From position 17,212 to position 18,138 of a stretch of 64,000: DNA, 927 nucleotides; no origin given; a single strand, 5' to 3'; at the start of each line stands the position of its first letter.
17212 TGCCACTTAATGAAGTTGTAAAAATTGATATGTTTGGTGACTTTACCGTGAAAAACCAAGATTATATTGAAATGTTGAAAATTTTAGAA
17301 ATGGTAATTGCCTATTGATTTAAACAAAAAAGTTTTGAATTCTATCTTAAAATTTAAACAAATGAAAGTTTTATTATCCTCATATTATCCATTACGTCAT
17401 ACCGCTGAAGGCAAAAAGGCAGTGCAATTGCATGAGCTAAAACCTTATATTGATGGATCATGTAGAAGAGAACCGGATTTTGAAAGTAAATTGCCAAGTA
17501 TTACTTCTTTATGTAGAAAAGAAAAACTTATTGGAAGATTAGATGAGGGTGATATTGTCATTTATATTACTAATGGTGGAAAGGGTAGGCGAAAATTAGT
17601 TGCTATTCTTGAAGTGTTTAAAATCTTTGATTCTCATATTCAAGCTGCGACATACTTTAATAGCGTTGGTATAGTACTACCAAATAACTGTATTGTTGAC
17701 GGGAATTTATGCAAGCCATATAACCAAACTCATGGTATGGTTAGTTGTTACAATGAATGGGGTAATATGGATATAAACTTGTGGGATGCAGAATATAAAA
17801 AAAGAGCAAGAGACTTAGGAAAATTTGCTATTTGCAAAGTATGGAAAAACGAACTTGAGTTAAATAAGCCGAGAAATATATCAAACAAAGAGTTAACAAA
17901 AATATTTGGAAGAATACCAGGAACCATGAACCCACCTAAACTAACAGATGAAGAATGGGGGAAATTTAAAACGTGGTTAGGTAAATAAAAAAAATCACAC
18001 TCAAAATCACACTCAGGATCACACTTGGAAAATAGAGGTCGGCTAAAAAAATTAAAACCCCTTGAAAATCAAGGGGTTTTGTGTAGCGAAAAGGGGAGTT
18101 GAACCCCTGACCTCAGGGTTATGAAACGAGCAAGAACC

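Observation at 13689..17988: Giant KAP-family NTPase with N-terminal TIR-like segment, coupled to a PUA/EVE-like protein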

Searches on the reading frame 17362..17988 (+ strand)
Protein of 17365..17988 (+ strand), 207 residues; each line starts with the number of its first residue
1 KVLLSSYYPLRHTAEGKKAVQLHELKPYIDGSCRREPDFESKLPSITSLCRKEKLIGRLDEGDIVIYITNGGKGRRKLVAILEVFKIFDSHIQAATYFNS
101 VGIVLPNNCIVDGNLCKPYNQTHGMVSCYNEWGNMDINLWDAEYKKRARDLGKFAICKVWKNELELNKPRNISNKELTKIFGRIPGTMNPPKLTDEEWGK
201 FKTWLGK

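Call 6: search_protein_families(library=pfam, proteins=[window:17365-17988:+], max_evalue=0.01)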
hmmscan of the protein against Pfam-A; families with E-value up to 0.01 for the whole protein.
window:17365-17988:+ (207 aa): 0 families

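Call 7: search_protein_families(library=padloc, proteins=[window:17365-17988:+], max_evalue=0.01)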
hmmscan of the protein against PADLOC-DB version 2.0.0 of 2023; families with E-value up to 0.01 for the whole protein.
window:17365-17988:+ (207 aa): 0 families

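Call 9: search_protein_families(library=ncbifam, proteins=[window:17365-17988:+], max_evalue=0.1)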
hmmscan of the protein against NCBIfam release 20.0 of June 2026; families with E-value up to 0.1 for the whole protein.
window:17365-17988:+ (207 aa): 0 families

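Call 10: find_homologous_proteins(query=window:17365-17985:+, max_evalue=0.001)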
Query window:17365-17985:+ (207 aa): 112 proteins with E <= 0.001 among 272 candidates.
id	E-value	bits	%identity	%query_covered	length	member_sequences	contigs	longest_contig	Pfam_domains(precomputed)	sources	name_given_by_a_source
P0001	1.3e-140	484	100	100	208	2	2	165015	-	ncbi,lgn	ncbi:MAG: hypothetical protein WAV23_02855 [Minisyncoccia bacterium]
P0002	9.9e-52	194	48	99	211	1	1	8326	-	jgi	jgi:hypothetical protein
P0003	1.5e-51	193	48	100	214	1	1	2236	-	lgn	-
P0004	6.1e-51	191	48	96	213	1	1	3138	-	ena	-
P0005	6.5e-48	181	45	100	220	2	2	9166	-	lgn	-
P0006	3.1e-47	179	47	99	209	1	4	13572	-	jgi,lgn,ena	-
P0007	4.2e-47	178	47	98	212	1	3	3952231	-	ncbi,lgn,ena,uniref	ncbi:MAG: hypothetical protein WA775_10405 [Psychroserpens sp.]|uniref:hypothetical protein n=1 Tax=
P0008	5.2e-46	175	45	97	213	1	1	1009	-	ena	-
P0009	2.3e-45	173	44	97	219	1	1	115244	-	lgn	-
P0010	1.1e-44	171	45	99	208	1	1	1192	-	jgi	jgi:hypothetical protein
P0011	1.3e-44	170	44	96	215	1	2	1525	-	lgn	-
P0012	7.2e-43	165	41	99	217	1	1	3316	-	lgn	-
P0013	1.2e-42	164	42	97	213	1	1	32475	-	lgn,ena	-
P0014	1.5e-42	164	42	97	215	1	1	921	-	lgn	-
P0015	2.4e-42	163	44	98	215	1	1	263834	-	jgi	jgi:hypothetical protein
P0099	6.7e-29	119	40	100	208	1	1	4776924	-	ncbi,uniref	ncbi:hypothetical protein [Fluviicola sp.]|uniref:hypothetical protein n=1 Tax=Fluviicola sp. TaxID=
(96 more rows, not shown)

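Call 11: find_encoding_contigs(protein=P0007, flank=8000, max_places=3)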
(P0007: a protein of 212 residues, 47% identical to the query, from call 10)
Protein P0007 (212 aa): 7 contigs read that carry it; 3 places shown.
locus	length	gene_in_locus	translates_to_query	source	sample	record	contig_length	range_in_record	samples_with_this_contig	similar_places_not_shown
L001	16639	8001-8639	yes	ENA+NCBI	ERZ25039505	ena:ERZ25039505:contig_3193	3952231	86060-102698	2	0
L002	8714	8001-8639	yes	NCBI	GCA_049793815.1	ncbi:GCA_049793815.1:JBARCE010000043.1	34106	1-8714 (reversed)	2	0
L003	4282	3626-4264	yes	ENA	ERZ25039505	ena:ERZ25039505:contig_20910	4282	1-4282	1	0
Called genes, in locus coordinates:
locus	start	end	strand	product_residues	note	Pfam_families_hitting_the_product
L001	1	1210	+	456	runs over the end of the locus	PF03448:MgtE_N, PF14841:FliG_M (faint), PF00571:CBS, PF01769:MgtE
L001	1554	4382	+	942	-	PF04313:HSDR_N (weak), PF00270:DEAD, PF04851:ResIII, PF18766:SWI2_SNF2, PF08463:EcoEI_R_C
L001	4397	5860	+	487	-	PF04326:SLFN_AlbA_2, PF13749:HATPase_c_4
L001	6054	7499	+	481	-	PF01420:Methylase_S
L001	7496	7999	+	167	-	-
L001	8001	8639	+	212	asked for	-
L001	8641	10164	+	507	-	PF12161:HsdM_N, PF02384:N6_Mtase, PF07669:Eco57I (weak)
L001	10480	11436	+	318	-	PF00389:2-Hacid_dh, PF02826:2-Hacid_dh_C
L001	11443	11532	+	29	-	-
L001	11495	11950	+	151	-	PF08818:DUF1801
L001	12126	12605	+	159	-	-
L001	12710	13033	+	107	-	PF12840:HTH_20, PF01022:HTH_5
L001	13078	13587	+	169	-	PF20001:DUF6428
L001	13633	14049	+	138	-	PF01451:LMWPc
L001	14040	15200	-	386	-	PF13620:CarboxypepD_reg, PF13715:CarbopepD_reg_2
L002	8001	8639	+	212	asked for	-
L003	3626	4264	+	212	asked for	-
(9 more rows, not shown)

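Call 12: find_encoding_contigs(protein=P0099, flank=8000, max_places=3)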
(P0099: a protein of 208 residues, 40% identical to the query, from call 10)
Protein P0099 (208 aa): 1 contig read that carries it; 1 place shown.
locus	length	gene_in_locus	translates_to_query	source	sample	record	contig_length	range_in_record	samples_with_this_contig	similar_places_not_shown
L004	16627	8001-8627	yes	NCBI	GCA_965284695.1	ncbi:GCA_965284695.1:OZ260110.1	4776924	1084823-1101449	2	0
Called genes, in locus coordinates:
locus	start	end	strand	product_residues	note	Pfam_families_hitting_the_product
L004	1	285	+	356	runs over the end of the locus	PF07494:Reg_prop (faint)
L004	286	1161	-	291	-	PF18962:Por_Secre_tail (weak)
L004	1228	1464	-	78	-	PF12872:OST-HTH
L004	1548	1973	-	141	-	PF01936:NYN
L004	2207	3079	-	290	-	-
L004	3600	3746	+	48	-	-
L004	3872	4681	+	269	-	-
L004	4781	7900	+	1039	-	PF02384:N6_Mtase, PF20473:MmeI_Mtase, PF07669:Eco57I, PF12950:TaqI_C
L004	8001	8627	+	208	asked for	-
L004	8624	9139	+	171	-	-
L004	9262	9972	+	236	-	-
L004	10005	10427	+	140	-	-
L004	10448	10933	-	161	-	-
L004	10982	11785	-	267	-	PF13091:PLDc_2, PF00614:PLDc (weak)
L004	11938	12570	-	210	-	PF27136:RhiA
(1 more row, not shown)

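Call 13: find_encoding_contigs(protein=P0015, flank=8000, max_places=3)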
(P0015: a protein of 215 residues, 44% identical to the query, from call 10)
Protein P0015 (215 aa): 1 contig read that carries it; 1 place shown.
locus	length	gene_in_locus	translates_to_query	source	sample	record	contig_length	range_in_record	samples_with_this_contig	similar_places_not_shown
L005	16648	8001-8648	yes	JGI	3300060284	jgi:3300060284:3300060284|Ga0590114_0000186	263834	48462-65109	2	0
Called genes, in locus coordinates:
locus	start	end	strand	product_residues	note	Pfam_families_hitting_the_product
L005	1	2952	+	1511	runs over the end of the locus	PF28492:Beta_helix_4, PF13229:Beta_helix, PF18911:PKD_4 (weak), PF24595:DUF7619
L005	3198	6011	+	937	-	PF04313:HSDR_N (weak), PF00270:DEAD, PF04851:ResIII, PF18766:SWI2_SNF2, PF00271:Helicase_C (faint), PF08463:EcoEI_R_C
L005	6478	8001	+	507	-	PF01420:Methylase_S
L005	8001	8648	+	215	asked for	-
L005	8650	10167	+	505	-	PF12161:HsdM_N, PF01170:UPF0020 (faint), PF02384:N6_Mtase, PF07669:Eco57I, PF20473:MmeI_Mtase (faint)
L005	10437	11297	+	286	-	-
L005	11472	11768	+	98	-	-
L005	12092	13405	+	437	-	-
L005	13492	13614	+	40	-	-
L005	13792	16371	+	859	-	PF05048:NosD, PF13229:Beta_helix, PF18962:Por_Secre_tail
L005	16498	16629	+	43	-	-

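Call 22: find_related_loci(query=A1, collection=genome_contigs, flank=8000)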
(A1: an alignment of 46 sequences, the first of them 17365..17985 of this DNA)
Query A1 (207 aa) in genome_contigs; peptide patterns used: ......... (x = any residue, [..] = any of these).
89 stretches matched a pattern; 74 encode a relative of the query (tblastn E <= 1e-3); 74 distinct loci.
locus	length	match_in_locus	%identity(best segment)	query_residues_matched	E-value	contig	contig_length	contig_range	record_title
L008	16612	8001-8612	47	1-202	1e-53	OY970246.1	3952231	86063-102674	MAG: uncultured Flavobacteriaceae bacterium isolate MFD03250.bin.c.2 genome assembly, chromosome: 1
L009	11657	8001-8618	44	2-205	6e-53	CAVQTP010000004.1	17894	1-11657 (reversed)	MAG: uncultured Flavobacteriaceae bacterium isolate MFD03250.bin.2.86 genome assembly, contig: contig_21109, whole genom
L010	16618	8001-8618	46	2-206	6e-51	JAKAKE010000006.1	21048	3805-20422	MAG: Bacteroidetes bacterium isolate WY4.bin46 NODE_3018_length_21048_cov_1.895273, whole genome shotgun sequence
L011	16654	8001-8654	45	2-207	4e-51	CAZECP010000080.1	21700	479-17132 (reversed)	MAG TPA_asm: uncultured Ohtaekwangia sp. isolate SRP262948_co1_219 genome assembly, contig: NODE_2241_length_21700_cov_5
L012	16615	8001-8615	46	2-205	1e-48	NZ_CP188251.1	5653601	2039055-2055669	Mucilaginibacter sp. McL0603 chromosome, complete genome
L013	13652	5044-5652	46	4-201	2e-48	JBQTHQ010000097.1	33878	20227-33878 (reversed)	MAG: Bacteroidota bacterium isolate SAW253 c_000000424036, whole genome shotgun sequence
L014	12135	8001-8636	39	1-205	4e-46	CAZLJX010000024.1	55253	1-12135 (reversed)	MAG TPA_asm: uncultured Bacteroidales bacterium isolate SRP278314_co2_359 genome assembly, contig: NODE_905_length_55253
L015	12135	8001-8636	39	1-205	4e-46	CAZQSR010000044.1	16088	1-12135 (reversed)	MAG TPA_asm: uncultured Ignavibacteriaceae bacterium isolate binchicken_co190_329 genome assembly, contig: NODE_6175_len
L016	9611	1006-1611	45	4-206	3e-46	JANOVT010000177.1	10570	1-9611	MAG: Flavobacteriales bacterium isolate VAR_35_metabat_581 VAR_35_k141_4353664, whole genome shotgun sequence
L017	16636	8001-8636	43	2-207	1e-44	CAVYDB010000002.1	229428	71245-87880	MAG: uncultured Bacteroidetes bacterium isolate MFD04540.bin.2.46 genome assembly, contig: contig_12127, whole genome sh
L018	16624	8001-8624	41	2-202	1e-44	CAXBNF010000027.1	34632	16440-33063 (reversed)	MAG TPA_asm: uncultured Flavobacteriaceae bacterium isolate ERR2762121_concoct_30 genome assembly, contig: ERZ3421540.16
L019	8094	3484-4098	43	3-198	5e-44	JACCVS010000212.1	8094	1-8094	MAG: Acidobacteria bacterium isolate MGR_bin132 SD2897-2912_k127_1460254, whole genome shotgun sequence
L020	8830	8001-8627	41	2-203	6e-44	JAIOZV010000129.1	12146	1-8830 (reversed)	MAG: Bacteroidales bacterium isolate Tobar13m-G16 Tobar13m-C5000, whole genome shotgun sequence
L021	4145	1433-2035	38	3-194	3e-44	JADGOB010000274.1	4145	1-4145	MAG: Acidobacteria bacterium isolate Chersky.3_23 contig-100_19448, whole genome shotgun sequence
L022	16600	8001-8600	41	6-205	1e-43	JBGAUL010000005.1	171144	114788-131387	MAG: Chlorobiota bacterium isolate MAG_AAO_H125.58 AAOH125-58_opera_contig_392, whole genome shotgun sequence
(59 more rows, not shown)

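Call 25: predict_structure(alignment_id=A1)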
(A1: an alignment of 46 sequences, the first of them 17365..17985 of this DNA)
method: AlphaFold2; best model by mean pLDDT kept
length: 207 residues; sequences in the alignment: 46
mean_pLDDT: 94.1   pTM: 0.90
mean pLDDT of the five models: 94.1, 93.9, 93.8, 92.6, 91.6
residues with pLDDT >= 90: 179; 70-90: 26; 50-70: 2; < 50: 0
segments of 3 or more residues with pLDDT < 50: none
pLDDT, mean of each block of 10 residues (from residue 1): 96 96 98 96 95 90 97 84 98 98 98 97 87 87 95 97 97 95 85 97 94
secondary structure, 60 per line:
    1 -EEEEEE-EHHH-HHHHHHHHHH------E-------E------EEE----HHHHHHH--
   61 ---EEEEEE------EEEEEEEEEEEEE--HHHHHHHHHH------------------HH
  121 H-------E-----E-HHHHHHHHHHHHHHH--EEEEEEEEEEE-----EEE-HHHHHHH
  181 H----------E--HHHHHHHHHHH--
elements in order: E2-7 H14-23 E45-47 H52-58 E64-69 E76-88 H91-100 H137-151 E154-164 E170-172 H174-181 H195-205

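Call 31: fold_search(model_id=the predicted structure, library=pdb)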
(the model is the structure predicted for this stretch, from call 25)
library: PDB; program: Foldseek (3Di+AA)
matches with E <= 10: 124; with E <= 0.001: 5
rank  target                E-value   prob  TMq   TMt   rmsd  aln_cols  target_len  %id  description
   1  5y6b_A                9.6e-05  1.00  0.39  0.51   6.9       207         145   11  Crystal structure of ZmASCH Y47F mutant protein from Zymomonas mobilis (released 2018-07-18)
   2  5y6b_B                3.1e-04  1.00  0.38  0.52   7.2       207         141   10  Crystal structure of ZmASCH Y47F mutant protein from Zymomonas mobilis (released 2018-07-18)
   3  5y6c_A                6.6e-04  1.00  0.40  0.53   6.7       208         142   10  Crystal structure of ZmASCH S128A mutant protein from Zymomonas mobilis (released 2018-07-18)
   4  5y6b_D                7.1e-04  1.00  0.40  0.56   6.8       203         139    9  Crystal structure of ZmASCH Y47F mutant protein from Zymomonas mobilis (released 2018-07-18)
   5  5guq_C                7.5e-04  1.00  0.39  0.51   6.8       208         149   10  Crystal structure of ASCH from Zymomonas mobilis (released 2017-08-30)
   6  5gus_B                1.2e-03  1.00  0.40  0.53   6.2       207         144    9  Crystal structure of ASCH domain from Zymomonas mobilis (released 2017-08-30)
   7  5gus_A                1.4e-03  1.00  0.40  0.53   6.8       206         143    9  Crystal structure of ASCH domain from Zymomonas mobilis (released 2017-08-30)
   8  5guq_A                2.8e-03  1.00  0.42  0.56   6.2       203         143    9  Crystal structure of ASCH from Zymomonas mobilis (released 2017-08-30)
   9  2p5d                  1.5e-02  0.91  0.36  0.48   6.9       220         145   12  Crystal structure of MJECL36 from Methanocaldococcus jannaschii DSM 2661 (released 2007-09-18)
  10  2z0t_B                5.5e-02  0.66  0.24  0.41   7.2       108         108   19  Crystal structure of hypothetical protein PH0355 (released 2007-11-13)
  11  2z0t_A                6.2e-02  0.44  0.20  0.35   7.5       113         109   16  Crystal structure of hypothetical protein PH0355 (released 2007-11-13)
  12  1s04_MODEL_1_A        1.1e-01  0.35  0.26  0.44   8.3       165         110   15  Solution NMR Structure of Protein PF0455 from Pyrococcus furiosus. Northeast Structural Genomics Consortium Ta (released 2005-01-04)
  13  9u7u                  2.2e-01  0.23  0.27  0.24   7.8       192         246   14  5hmC specific restriction endonuclease Escherichia coli APEC O1 PD-T4-3 (released 2026-02-11)
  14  9u75_A                2.6e-01  0.21  0.26  0.22   9.1       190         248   11  5hmC specific restriction endonuclease Escherichia coli E. coli O157:H7 PD-T4-3 (released 2026-02-11)
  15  9u7z                  3.8e-01  0.11  0.21  0.18  10.8       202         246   10  5hmC specific restriction endonuclease Escherichia coli APEC O1 PD-T4-3 in complex with 5-Hydroxymethyl-dCTP (released 2026-02-11)
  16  2gbs_MODEL_1_A        4.0e-01  0.35  0.35  0.48   8.3       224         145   10  NMR structure of Rpa0253 from Rhodopseudomonas palustris. Northeast structural genomics consortium target RpR3 (released 2006-04-11)
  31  1zce                  3.0e+00  0.06  0.17  0.23   8.5        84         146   15  X-Ray Crystal Structure of Protein Atu2648 from Agrobacterium tumefaciens. Northeast Structural Genomics Consortium Targ (released 2005-04-19)
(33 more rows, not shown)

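Call 37: search_protein_families(library=pfam, alignment_id=A2, max_evalue=0.001)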
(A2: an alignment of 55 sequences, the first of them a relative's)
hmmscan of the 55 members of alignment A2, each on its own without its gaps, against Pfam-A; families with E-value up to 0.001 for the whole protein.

A. member 1, L001:7496-7996:+ (167 aa): 0 families

B. families by the number of members that match (of 55 scanned): 42 families (the first 25 are shown)
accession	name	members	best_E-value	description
PF01420.25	Methylase_S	6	4.8e-47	Type I restriction modification DNA specificity domain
PF02384.22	N6_Mtase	2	2.5e-107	N-6 DNA Methylase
PF07669.17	Eco57I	2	1.8e-43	Eco57I restriction-modification methylase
PF00208.27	ELFV_dehydrog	1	1.2e-81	Glutamate/Leucine/Phenylalanine/Valine dehydrogenase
PF02812.23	ELFV_dehydrog_N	1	8.1e-60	Glu/Leu/Phe/Val dehydrogenase, dimerisation domain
PF00656.27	Peptidase_C14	1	1.1e-44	Caspase domain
PF08238.18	Sel1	1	2e-34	Sel1 repeat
PF00005.33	ABC_tran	1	1.4e-30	ABC transporter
PF13641.12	Glyco_tranf_2_3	1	1.4e-29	Glycosyltransferase like family 2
PF13632.12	Glyco_trans_2_3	1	1.6e-24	Glycosyl transferase family group 2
PF22187.2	DUF6946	1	4.4e-24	Domain of unknown function (DUF6946)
PF08867.16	FRG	1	2.3e-22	FRG domain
PF12161.14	HsdM_N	1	2.8e-22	HsdM N-terminal domain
PF04002.20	RadC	1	6.6e-22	RadC-like JAB domain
PF00535.33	Glycos_transf_2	1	3e-20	Glycosyl transferase family 2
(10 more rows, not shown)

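Call 38: search_protein_families(library=pfam, alignment_id=A3, max_evalue=0.001)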
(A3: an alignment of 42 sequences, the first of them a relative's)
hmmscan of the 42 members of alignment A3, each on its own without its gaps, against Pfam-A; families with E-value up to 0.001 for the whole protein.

A. member 1, L001:8641-10161:+ (507 aa): 4 families
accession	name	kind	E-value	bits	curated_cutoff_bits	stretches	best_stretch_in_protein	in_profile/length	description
PF02384.22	N6_Mtase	-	5.8e-70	236.5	20.4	1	136-436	3-276/311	N-6 DNA Methylase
PF12161.14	HsdM_N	-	6.5e-13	49.9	24.5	1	8-126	3-135/135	HsdM N-terminal domain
PF07669.17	Eco57I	-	1.1e-06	29.3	25.3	1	204-360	49-165/171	Eco57I restriction-modification methylase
PF01170.24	UPF0020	-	9.2e-05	22.7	22.3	1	169-279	18-136/197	RMKL-like, methyltransferase domain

B. families by the number of members that match (of 42 scanned): 53 families (the first 25 are shown)
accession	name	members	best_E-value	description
PF02384.22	N6_Mtase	7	2.2e-72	N-6 DNA Methylase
PF12161.14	HsdM_N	7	6.2e-15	HsdM N-terminal domain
PF07669.17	Eco57I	7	2.9e-08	Eco57I restriction-modification methylase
PF01170.24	UPF0020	7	4.1e-06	RMKL-like, methyltransferase domain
PF20473.4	MmeI_Mtase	4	1.2e-05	MmeI, DNA-methyltransferase domain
PF04326.19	SLFN_AlbA_2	2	1e-14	Schlafen, AlbA_2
PF13191.12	AAA_16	2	0.00026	AAA ATPase domain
PF18766.7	SWI2_SNF2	1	8.4e-72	SWI2/SNF2 ATPase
PF00158.32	Sigma54_activat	1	2.2e-71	Sigma-54 interaction domain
PF01885.22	PTS_2-RNA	1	1.4e-49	RNA 2'-phosphotransferase, Tpt1 / KptA family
PF04313.20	HSDR_N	1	1.1e-36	Type I restriction enzyme R protein N terminus (HSDR_N)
PF03235.19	GmrSD_N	1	6.9e-35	GmrSD restriction endonuclease, N-terminal domain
PF07992.20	Pyr_redox_2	1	1.6e-31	Pyridine nucleotide-disulphide oxidoreductase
PF12704.14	MacB_PCD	1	1.3e-30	MacB-like periplasmic core domain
PF00005.33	ABC_tran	1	1.9e-28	ABC transporter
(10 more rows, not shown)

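Call 40: search_solved_structures(query=A1, max_evalue=10)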
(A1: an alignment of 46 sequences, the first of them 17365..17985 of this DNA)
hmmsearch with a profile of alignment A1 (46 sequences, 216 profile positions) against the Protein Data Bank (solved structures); distinct sequences matched with E-value up to 10: 0.

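Call 80: search_protein_families(library=pfam, alignment_id=A1, max_evalue=10)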
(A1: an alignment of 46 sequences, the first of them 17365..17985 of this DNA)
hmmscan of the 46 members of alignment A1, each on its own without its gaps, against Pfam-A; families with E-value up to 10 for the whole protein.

A. member 1, window:17365-17985:+ (207 aa): 0 families

B. families by the number of members that match (of 46 scanned): 6 families
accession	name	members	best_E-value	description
PF12105.13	SpoU_methylas_C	4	0.0044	SpoU, rRNA methylase, C-terminal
PF01878.24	EVE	3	0.012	EVE domain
PF17860.6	Defensin_RK-1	1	0.054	RK-1-like defensin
PF21275.2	Thi_PPkinase_C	1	0.15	Thiamin pyrophosphokinase, substrate-binding domain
PF19167.5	DUF5849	1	0.23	Family of unknown function (DUF5849)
PF09951.15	Imm33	1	0.29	Immunity protein Imm33 domain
